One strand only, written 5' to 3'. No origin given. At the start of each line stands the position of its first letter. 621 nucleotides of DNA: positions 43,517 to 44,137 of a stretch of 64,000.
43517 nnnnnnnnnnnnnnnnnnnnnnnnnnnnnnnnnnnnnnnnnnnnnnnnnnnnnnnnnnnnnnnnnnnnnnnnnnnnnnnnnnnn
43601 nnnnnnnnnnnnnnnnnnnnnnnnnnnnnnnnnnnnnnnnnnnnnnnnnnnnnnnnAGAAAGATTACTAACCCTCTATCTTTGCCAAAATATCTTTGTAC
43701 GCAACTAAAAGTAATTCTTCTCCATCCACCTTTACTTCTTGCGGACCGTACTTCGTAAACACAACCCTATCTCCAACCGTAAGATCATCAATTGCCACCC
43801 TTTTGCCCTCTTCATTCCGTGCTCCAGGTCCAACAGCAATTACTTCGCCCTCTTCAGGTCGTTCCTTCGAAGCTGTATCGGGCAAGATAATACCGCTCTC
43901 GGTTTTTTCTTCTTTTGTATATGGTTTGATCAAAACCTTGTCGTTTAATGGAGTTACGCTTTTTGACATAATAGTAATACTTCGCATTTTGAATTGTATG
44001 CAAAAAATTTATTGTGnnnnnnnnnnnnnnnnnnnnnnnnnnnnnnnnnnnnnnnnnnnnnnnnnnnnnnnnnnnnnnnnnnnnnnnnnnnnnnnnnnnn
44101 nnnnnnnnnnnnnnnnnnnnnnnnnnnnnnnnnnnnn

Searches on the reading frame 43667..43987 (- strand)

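Call 46: search_protein_families(library=pfam, proteins=[window:43667-43987:-], max_evalue=0.001)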
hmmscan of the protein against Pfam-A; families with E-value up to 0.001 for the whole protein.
window:43667-43987:- (106 aa): 1 family
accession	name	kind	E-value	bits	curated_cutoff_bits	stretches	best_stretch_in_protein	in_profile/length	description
PF00166.26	Cpn10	-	3.5e-30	104.3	21.1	1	11-104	2-93/93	Chaperonin 10 Kd subunit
